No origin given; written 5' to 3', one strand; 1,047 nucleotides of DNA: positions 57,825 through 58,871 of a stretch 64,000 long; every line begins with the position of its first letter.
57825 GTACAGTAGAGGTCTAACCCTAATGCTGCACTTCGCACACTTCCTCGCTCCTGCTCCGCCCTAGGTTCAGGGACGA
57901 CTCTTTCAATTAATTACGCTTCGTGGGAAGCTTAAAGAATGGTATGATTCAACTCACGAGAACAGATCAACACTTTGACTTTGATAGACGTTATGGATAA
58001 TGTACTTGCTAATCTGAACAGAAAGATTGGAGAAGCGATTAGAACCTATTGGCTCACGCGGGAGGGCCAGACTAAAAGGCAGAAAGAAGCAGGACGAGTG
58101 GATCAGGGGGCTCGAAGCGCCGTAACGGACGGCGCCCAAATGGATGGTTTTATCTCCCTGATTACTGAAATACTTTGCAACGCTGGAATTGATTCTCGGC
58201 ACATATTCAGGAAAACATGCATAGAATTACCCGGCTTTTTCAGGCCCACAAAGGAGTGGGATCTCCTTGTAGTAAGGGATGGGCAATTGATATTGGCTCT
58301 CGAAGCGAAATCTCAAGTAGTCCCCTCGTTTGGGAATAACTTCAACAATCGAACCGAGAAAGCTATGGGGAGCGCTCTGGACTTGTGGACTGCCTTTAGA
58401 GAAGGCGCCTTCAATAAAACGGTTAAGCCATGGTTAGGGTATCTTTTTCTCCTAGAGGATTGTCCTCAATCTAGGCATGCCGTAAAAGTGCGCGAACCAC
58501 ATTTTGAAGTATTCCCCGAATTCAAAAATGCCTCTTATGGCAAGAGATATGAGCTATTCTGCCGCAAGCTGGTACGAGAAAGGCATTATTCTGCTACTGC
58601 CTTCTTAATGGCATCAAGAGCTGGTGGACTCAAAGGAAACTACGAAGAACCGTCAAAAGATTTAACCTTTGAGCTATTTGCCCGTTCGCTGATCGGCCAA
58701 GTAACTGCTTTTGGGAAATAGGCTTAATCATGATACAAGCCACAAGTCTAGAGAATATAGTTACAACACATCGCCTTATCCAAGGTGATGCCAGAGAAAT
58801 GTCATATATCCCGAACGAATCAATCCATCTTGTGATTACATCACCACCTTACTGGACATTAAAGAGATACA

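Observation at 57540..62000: Low-GC mosaic island bounded by ~110-bp inverted repeats and decayed RAYT-like transposase stubs, carrying a putative type II R-M system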

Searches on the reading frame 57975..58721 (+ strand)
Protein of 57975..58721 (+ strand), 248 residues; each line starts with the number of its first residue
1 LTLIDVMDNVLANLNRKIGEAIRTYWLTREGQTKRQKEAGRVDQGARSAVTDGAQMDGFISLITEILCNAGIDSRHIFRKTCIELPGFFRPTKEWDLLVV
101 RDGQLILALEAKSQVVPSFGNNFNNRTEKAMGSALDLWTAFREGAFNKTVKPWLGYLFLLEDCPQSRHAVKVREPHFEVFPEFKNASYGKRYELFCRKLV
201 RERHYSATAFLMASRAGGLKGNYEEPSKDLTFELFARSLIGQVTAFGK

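Call 6: search_protein_families(library=pfam, proteins=[window:57975-58721:+], max_evalue=0.01)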
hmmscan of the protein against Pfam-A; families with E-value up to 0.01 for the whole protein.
window:57975-58721:+ (248 aa): 1 family
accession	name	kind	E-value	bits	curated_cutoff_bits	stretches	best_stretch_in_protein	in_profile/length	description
PF04555.19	XhoI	-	7.5e-90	300.4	25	1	35-224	1-190/191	Restriction endonuclease XhoI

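Call 9: find_encoding_contigs(protein=window:57975-58721:+, flank=10000, max_places=10)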
Protein window:57975-58721:+ (248 aa): 2 contigs read that carry it; 2 places shown.
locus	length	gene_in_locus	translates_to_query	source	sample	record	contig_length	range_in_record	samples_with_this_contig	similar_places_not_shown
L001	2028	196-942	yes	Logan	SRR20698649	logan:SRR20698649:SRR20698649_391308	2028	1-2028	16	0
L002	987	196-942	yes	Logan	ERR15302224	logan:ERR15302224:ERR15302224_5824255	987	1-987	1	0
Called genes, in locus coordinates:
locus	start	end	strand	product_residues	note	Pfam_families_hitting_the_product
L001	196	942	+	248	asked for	PF04555:XhoI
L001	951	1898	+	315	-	PF01170:UPF0020 (faint), PF01555:N6_N4_Mtase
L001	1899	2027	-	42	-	?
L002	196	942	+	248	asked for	PF04555:XhoI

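Call 15: search_protein_families(library=ncbifam, proteins=[window:57975-58721:+], max_evalue=0.1)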
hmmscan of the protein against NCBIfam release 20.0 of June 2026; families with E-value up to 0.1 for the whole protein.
window:57975-58721:+ (248 aa): 0 families

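Call 16: search_protein_families(library=padloc, proteins=[window:57975-58721:+], max_evalue=0.1)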
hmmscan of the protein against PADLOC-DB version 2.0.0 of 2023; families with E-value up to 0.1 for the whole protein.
window:57975-58721:+ (248 aa): 3 families
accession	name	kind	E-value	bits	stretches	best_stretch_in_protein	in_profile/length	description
PDLC03540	REase_II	-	1.7e-91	304.4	1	11-245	5-240/247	Type II restriction enzyme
PDLC03400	REase_II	-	4.4e-51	172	1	10-179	4-173/222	Type II restriction enzyme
PDLC03576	REase_II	-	0.0028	15.2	1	58-136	67-142/281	Type II restriction enzyme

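Call 37: search_dna_similar(query=window:57975-58721:+, collection=plasmids, mode=protein, max_rows=15)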
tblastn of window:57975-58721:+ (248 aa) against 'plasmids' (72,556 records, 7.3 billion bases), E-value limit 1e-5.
Records with a match: 111; places in all: 113; records where one place covers at least 80% of the query: 34.
Best place of each record, by identity: <60% 111.
By first word of the organism name: Klebsiella 30; Aeromonas 23; Enterobacter 14; Citrobacter 11; Pseudomonas 9; Escherichia 6; Nitratidesulfovibrio 2; Methylocystis 2; Vibrio 2; Phaeobacter 1; and 11 more.
By predicted mobility (MOB-suite, as given by PLSDB): mobilizable 98; non-mobilizable 12; conjugative 1.
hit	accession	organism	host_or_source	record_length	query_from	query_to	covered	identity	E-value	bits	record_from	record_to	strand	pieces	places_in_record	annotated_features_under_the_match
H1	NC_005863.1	Nitratidesulfovibrio vulgaris str. Hildenborough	-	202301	4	245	98%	46.5%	3e-67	231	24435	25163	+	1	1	PaeR7I family type II restriction endonuclease | Eco57I restriction-modification methylase domain-containing protein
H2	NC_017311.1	Nitratidesulfovibrio vulgaris RCH1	-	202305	4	245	98%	46.5%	3e-67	231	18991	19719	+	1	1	PaeR7I family type II restriction endonuclease | Eco57I restriction-modification methylase domain-containing protein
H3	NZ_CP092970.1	Methylocystis parvus OBBP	Bacterial Monoculture,Mud, soil or ...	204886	11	245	95%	46.8%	2e-65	226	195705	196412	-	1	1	PaeR7I family type II restriction endonuclease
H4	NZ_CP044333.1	Methylocystis parvus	-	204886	11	245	95%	46.8%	2e-65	226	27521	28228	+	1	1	PaeR7I family type II restriction endonuclease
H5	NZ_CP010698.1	Phaeobacter inhibens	cell culture,cleaning system aquaculture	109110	11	245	95%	46.4%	9e-65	224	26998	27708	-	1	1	PaeR7I family type II restriction endonuclease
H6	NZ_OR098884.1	Enterobacter kobei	-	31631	11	245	95%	46.2%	2e-67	232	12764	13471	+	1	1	type-2 restriction endonuclease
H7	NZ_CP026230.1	Aeromonas sp. ASNIH1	-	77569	11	245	95%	45.8%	2e-67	232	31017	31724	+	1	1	type-2 restriction endonuclease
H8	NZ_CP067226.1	Paracoccus sp. MC1862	pure cultures of bacteria,river bed soil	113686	11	235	91%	47.6%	2e-58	206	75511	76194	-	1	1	PaeR7I family type II restriction endonuclease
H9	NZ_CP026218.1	Aeromonas sp. ASNIH4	-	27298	11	245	95%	45.3%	2e-66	229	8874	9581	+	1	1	type-2 restriction endonuclease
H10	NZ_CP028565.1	Aeromonas hydrophila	Pure Culture,Sewage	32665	11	245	95%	45.3%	2e-66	229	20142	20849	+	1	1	type-2 restriction endonuclease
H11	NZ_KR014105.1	Aeromonas hydrophila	-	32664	11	245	95%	45.3%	2e-66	229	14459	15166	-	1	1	type-2 restriction endonuclease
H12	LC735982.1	Klebsiella michiganensis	-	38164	11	245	95%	45.3%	2e-66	229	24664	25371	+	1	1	type-2 restriction enzyme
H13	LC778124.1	Klebsiella michiganensis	assembly,hospital sewage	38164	11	245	95%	45.3%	2e-66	229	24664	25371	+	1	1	type-2 restriction enzyme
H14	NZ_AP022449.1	Enterobacter kobei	-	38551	11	245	95%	45.3%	2e-66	229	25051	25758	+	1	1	type-2 restriction endonuclease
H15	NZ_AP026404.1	Aeromonas caviae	-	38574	11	245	95%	45.3%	2e-66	229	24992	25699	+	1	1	type-2 restriction endonuclease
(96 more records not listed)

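Call 39: search_solved_structures(query=window:57975-58721:+, max_evalue=1)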
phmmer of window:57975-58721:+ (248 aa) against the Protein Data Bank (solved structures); distinct sequences matched with E-value up to 1: 2.
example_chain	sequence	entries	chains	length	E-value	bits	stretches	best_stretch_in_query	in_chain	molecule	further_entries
6v1v_A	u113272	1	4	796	0.7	12.5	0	110-206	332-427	Vegetative insecticidal protein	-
6yrf_A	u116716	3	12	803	0.76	12.4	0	110-206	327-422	Vegetative insecticidal protein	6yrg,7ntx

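Call 84: list_cluster_members(proteins=[window:57975-58721:+, window:58730-59677:+, window:60187-60789:+, window:56812-57477:-])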
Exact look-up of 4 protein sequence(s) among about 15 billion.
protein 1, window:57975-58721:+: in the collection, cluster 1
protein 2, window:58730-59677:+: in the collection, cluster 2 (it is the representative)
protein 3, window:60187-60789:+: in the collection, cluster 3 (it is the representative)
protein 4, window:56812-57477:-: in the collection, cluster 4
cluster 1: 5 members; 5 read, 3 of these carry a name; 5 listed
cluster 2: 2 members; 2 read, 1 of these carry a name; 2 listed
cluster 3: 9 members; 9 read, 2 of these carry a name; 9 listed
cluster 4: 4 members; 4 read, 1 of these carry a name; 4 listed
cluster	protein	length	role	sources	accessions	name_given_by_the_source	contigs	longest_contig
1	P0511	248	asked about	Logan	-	-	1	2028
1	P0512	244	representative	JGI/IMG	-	hypothetical protein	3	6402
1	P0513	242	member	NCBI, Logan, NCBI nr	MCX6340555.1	MAG: PaeR7I family type II restriction endonuclease [Candidatus Aureabacteria bacterium] | PaeR7I family type II restriction endonuclease [Candidatus Auribacterota bacterium]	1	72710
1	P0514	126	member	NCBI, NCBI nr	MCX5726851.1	MAG: restriction endonuclease, partial [Candidatus Saganbacteria bacterium] | restriction endonuclease [Candidatus Saganbacteria bacterium]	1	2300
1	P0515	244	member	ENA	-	-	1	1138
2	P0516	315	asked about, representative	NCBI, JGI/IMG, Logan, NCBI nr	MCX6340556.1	MAG: site-specific DNA-methyltransferase [Candidatus Aureabacteria bacterium] | modification methylase | site-specific DNA-methyltransferase [Candidatus Auribacterota bacterium]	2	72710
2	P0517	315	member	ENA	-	-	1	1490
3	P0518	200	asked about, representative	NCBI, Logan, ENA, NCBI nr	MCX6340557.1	MAG: hypothetical protein NTX71_11675 [Candidatus Aureabacteria bacterium] | hypothetical protein [Candidatus Auribacterota bacterium]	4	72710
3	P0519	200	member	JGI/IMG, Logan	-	hypothetical protein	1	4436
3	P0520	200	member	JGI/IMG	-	-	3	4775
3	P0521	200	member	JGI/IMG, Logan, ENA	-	-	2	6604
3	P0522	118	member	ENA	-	-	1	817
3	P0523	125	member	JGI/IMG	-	-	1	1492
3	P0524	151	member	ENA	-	-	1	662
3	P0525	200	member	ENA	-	-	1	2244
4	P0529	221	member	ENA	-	-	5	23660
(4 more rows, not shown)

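Call 85: find_encoding_contigs(protein=P0529, flank=10000, max_places=10)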
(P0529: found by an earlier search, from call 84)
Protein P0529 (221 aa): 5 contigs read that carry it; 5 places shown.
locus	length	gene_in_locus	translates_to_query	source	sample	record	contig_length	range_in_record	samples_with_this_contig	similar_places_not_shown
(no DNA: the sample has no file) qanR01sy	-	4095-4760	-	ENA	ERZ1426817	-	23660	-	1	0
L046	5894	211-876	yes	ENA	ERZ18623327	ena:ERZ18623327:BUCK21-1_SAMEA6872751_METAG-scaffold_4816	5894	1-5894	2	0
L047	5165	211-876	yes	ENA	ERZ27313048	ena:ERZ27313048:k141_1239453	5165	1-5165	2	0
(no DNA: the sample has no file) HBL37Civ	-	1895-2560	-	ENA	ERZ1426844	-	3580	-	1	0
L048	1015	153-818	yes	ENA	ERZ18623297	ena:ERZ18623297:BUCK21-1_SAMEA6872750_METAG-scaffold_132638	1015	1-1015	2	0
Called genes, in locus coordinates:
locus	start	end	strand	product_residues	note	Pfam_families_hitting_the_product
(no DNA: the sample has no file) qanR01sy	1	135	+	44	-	?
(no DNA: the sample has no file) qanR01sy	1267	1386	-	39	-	-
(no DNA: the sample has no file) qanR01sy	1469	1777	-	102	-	-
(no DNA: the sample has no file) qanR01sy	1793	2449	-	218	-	-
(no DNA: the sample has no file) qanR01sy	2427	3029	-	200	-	PF19502:DUF6036 (faint)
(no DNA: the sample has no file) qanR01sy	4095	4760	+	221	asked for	-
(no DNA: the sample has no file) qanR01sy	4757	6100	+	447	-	PF02321:OEP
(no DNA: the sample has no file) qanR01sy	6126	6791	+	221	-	-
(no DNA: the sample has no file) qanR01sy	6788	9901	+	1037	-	PF00873:ACR_tran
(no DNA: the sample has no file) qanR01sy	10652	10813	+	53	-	PF01455:HupF_HypC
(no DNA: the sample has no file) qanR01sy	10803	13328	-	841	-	PF22148:Fervidolysin_NPro-like, PF00082:Peptidase_S8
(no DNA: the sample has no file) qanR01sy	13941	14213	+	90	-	PF01455:HupF_HypC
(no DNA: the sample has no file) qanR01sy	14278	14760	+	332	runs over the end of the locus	PF01924:HypD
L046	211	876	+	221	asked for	-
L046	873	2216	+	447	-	PF02321:OEP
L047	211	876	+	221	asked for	-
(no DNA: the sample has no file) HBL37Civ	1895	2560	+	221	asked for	-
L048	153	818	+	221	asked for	-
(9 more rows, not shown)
